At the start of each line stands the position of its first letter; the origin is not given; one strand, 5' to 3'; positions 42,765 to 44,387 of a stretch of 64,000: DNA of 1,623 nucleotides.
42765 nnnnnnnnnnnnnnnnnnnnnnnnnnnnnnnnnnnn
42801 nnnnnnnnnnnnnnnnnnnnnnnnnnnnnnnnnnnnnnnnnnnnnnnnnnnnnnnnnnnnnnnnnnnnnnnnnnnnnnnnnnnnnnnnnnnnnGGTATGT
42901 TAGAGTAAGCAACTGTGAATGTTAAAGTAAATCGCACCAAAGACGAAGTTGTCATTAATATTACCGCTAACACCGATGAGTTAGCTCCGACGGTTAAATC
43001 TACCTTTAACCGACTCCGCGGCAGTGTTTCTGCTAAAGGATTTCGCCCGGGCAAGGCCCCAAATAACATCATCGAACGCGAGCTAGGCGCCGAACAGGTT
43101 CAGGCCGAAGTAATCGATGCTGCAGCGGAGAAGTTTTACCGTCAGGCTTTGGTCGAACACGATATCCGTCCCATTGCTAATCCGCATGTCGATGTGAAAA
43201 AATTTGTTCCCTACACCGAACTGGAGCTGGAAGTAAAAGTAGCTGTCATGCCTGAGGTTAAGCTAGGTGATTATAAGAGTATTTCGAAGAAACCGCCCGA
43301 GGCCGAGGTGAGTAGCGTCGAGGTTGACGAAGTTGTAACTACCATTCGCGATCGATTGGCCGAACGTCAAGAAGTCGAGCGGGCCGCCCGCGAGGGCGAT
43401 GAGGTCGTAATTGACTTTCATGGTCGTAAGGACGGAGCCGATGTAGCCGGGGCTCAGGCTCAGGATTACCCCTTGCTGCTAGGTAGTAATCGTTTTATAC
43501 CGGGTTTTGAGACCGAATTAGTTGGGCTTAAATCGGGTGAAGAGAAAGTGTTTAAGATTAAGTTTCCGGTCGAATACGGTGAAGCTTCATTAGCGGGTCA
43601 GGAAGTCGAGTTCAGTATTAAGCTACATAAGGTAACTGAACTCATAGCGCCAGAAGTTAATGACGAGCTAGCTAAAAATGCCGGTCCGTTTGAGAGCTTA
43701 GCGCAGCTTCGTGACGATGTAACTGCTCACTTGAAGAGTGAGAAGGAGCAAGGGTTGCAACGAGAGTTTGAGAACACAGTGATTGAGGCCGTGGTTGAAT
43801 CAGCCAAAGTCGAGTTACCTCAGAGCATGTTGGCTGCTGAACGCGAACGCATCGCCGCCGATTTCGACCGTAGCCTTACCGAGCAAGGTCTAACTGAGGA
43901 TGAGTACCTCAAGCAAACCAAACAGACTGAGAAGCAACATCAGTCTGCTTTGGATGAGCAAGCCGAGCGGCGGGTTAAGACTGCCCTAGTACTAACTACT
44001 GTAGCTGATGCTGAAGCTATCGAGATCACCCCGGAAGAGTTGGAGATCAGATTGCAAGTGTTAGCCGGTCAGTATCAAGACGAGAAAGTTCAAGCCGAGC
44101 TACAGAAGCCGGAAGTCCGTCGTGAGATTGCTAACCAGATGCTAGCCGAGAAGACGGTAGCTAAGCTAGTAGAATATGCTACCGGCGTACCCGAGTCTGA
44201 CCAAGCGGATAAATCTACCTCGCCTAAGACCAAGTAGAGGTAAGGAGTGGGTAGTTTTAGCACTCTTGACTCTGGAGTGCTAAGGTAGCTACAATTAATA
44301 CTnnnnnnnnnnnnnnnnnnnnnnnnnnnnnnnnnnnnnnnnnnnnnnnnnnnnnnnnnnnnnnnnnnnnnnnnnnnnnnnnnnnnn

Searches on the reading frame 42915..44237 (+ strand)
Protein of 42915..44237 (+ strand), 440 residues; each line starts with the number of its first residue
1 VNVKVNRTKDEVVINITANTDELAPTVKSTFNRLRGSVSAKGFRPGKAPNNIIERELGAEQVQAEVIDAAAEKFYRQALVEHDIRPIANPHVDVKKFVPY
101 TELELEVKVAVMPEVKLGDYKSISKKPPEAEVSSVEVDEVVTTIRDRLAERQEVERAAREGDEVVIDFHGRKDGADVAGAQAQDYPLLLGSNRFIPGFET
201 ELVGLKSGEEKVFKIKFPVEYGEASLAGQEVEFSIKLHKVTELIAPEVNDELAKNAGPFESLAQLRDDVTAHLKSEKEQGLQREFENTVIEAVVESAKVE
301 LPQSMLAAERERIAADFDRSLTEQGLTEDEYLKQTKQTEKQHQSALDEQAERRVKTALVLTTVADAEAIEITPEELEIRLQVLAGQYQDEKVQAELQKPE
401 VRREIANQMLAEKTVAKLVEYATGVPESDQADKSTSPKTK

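Call 12: search_protein_families(library=ncbifam, proteins=[window:42915-44237:+])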
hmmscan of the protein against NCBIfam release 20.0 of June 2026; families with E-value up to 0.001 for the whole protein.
window:42915-44237:+ (440 aa): 2 families
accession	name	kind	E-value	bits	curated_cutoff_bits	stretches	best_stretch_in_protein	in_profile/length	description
TIGR00115.1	tig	equivalog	7.6e-111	370.8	180.2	1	11-418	2-409/410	trigger factor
NF045969.1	trig_like_plasma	equivalog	2.8e-05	23.1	140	1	229-411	197-381/399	trigger factor-related chaperone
